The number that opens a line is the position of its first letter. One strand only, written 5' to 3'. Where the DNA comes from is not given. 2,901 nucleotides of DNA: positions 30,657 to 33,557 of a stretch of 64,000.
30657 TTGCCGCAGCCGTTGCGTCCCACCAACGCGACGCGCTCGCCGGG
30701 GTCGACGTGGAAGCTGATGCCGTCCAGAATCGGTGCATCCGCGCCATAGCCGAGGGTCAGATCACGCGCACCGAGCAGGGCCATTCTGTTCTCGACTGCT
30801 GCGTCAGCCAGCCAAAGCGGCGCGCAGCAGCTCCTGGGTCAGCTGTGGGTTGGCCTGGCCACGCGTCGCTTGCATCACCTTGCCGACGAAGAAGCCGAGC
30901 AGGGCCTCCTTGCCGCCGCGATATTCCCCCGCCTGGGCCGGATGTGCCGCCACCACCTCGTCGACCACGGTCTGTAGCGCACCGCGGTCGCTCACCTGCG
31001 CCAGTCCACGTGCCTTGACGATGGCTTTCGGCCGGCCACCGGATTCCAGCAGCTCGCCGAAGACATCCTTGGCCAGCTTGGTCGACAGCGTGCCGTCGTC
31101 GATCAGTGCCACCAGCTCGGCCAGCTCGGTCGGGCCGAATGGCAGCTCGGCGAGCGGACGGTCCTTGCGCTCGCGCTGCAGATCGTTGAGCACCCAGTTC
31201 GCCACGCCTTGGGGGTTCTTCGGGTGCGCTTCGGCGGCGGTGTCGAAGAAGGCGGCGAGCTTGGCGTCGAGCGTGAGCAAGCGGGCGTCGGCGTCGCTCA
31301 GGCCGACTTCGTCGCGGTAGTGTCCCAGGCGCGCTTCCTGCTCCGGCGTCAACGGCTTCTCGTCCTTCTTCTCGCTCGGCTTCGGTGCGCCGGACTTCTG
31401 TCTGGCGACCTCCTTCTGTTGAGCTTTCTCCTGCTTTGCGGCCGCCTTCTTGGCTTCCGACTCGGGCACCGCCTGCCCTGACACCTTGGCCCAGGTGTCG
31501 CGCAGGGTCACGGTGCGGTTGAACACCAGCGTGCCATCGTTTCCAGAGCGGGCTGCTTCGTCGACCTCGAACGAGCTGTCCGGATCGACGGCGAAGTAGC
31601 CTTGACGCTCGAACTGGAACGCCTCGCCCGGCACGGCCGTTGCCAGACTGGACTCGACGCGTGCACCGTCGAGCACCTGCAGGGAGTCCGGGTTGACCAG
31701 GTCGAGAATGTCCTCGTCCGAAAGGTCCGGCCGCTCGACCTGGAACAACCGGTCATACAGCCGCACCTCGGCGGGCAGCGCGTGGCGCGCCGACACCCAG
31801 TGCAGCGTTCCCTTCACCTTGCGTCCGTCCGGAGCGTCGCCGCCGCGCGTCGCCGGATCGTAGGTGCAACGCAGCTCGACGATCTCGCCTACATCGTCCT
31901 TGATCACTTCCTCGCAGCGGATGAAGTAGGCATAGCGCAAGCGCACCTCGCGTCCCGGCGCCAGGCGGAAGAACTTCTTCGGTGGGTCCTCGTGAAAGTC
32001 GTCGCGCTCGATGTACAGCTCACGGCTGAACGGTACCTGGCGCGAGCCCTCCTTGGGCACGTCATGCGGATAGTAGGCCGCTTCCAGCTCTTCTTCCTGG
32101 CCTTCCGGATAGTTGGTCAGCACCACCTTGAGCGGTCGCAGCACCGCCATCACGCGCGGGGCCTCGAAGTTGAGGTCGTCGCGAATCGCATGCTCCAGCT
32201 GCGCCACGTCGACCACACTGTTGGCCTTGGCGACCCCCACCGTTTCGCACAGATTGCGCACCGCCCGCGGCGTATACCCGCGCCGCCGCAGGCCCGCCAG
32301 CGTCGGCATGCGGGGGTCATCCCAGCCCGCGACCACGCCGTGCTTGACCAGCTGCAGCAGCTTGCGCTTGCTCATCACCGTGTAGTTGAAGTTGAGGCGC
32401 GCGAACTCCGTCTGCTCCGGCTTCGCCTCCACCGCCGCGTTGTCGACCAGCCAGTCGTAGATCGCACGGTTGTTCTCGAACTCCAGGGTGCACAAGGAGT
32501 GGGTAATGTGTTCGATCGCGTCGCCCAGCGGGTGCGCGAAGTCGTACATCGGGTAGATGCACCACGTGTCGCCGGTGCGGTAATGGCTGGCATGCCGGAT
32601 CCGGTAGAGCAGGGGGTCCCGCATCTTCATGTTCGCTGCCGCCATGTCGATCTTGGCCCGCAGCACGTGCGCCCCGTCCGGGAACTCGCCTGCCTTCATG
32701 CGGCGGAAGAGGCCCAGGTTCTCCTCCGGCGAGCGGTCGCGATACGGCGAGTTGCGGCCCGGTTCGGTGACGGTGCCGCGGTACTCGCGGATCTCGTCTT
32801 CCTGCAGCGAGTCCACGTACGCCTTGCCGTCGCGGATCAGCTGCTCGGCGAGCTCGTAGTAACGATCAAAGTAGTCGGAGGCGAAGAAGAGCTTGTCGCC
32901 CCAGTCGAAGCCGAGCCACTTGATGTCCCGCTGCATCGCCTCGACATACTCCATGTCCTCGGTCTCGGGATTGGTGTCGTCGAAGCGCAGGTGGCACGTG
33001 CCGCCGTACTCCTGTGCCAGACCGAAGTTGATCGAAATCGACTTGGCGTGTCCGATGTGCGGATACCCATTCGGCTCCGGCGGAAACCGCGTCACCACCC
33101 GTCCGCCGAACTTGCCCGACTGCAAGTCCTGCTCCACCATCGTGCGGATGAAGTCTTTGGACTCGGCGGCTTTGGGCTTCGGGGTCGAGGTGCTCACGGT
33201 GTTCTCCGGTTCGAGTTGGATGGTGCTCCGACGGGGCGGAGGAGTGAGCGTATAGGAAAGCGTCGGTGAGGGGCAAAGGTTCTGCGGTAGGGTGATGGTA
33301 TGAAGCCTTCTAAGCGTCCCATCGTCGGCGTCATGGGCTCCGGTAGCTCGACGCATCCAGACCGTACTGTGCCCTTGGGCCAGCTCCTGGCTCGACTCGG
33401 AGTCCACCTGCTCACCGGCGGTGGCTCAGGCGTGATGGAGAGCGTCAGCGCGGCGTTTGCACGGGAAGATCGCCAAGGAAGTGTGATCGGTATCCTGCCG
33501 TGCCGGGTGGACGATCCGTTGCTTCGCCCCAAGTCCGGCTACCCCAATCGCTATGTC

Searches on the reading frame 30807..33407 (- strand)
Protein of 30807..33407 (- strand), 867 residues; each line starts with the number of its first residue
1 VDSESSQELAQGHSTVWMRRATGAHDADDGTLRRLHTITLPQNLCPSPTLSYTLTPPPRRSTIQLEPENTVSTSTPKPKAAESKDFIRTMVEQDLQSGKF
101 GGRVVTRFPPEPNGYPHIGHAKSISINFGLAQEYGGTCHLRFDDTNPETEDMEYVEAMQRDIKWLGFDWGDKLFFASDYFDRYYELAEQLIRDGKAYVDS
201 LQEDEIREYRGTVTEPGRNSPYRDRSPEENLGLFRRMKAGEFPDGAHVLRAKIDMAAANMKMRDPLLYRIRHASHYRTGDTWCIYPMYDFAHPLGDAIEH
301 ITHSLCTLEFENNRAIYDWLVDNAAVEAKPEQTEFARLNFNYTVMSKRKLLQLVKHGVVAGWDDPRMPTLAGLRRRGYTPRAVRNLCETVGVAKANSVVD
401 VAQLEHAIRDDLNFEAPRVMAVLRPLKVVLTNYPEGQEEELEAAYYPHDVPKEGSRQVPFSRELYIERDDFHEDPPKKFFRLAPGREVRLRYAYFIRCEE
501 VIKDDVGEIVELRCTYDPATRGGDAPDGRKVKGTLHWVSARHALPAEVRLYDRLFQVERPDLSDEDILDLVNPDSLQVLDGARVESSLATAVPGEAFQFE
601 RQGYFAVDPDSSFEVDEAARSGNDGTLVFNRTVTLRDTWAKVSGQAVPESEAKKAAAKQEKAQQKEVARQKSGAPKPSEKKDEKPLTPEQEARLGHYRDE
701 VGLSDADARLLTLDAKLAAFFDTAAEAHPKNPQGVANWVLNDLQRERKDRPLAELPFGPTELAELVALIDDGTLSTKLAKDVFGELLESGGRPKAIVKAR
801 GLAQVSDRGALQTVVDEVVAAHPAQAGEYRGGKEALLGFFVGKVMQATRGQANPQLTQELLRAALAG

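Call 4: search_protein_families(library=pfam, proteins=[window:30807-33407:-], max_evalue=0.001)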
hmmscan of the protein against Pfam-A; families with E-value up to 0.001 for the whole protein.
window:30807-33407:- (867 aa): 4 families
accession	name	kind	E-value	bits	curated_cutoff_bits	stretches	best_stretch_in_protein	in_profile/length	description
PF00749.27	tRNA-synt_1c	-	1.5e-105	353.1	23.4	1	104-413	2-313/314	tRNA synthetases class I (E and Q), catalytic domain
PF02637.23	GatB_Yqey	-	2.3e-44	151.3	27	1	720-865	2-148/148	GatB domain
PF03950.23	tRNA-synt_1c_C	-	2e-31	108.5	23.9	1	416-517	1-91/91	tRNA synthetases class I (E and Q), anti-codon binding domain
PF20974.2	tRNA-synt_1c_C2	-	4e-23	82.3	23.9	1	534-608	1-69/69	tRNA synthetases class I (E and Q), anti-codon binding domain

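Call 62: find_related_loci(query=window:30807-33407:-, collection=genome_contigs, flank=2000)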
Query window:30807-33407:- (867 aa) in genome_contigs; peptide patterns used: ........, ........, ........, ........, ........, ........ (x = any residue, [..] = any of these).
487 stretches matched a pattern; 390 encode a relative of the query (tblastn E <= 1e-3); the best 80 are kept; 80 distinct loci.
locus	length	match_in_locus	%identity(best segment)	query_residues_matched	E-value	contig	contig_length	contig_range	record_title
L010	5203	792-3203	63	47-865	0e+0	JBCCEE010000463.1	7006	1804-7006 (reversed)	MAG: Acidobacteriota bacterium isolate P01_B01_bin.10 k141_1967608_length_7006_cov_18.9999, whole genome shotgun sequenc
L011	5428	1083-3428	62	70-865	0e+0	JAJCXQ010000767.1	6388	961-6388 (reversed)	MAG: Acidobacteriota bacterium isolate OFTM268 OFTM268_766, whole genome shotgun sequence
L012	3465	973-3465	59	57-857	0e+0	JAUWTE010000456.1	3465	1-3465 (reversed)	MAG: Acidobacteriota bacterium isolate CSMAG_2572 CSMAG_2572_k127_6103983_length_3465_cov_53.0000, whole genome shotgun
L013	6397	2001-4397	61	58-867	0e+0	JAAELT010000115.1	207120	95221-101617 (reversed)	MAG: bacterium isolate Bpl_12 BplG_CONTIG1173982, whole genome shotgun sequence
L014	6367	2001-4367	60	71-866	0e+0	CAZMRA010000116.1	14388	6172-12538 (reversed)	MAG TPA_asm: uncultured Caldilineaceae bacterium isolate SRP268622_co1_566 genome assembly, contig: NODE_9565_length_143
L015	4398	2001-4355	59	69-867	0e+0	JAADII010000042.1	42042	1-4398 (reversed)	MAG: Chloroflexota bacterium isolate M_MetaBat.41 contig-127_2310, whole genome shotgun sequence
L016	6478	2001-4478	58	39-865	0e+0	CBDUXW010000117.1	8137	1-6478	MAG TPA_asm: uncultured bacterium isolate SRR22302371_binner12_Refined_148 genome assembly, contig: ERZ26661859.7712, wh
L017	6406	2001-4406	57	69-866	0e+0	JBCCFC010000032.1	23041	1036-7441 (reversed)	MAG: Chloroflexota bacterium isolate P01_B01_bin.121 k141_1553437_length_23041_cov_10.9972, whole genome shotgun sequenc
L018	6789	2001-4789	58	52-867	0e+0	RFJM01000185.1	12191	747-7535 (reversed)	MAG: Caldilineae bacterium isolate J102 k99_418888, whole genome shotgun sequence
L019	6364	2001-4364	58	69-865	0e+0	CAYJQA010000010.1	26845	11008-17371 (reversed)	MAG TPA_asm: uncultured Litorilinea sp. isolate ERP124720_co1_131 genome assembly, contig: NODE_2402_length_26845_cov_4.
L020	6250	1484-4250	58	69-865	0e+0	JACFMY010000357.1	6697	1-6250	MAG: Caldilineaceae bacterium isolate BROCD010 NODE_5828_length_6697_cov_5.012346, whole genome shotgun sequence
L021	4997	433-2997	55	31-867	0e+0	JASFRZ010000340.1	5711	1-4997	MAG: Acidobacteriota bacterium isolate D1103M02metaG_sub_Bin_406 D1103M02metaG_FD_scaffold_7790_c1, whole genome shotgun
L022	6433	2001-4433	57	85-865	0e+0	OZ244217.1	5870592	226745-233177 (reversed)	MAG: Acidobacteriota bacterium isolate 56fa84c0-3c2b-46b5-96e5-8c9fc5647fca genome assembly, chromosome: 1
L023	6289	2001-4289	60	86-866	0e+0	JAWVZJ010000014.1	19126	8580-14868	MAG: Thermoanaerobaculia bacterium isolate HN14.bin.26 k141_385465_length_19126_cov_9.0000, whole genome shotgun sequenc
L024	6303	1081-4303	57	72-865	0e+0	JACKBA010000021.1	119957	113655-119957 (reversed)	MAG: Caldilineaceae bacterium isolate HK-STAS-CHLO-9 HK-STAS-CHLO-9_21, whole genome shotgun sequence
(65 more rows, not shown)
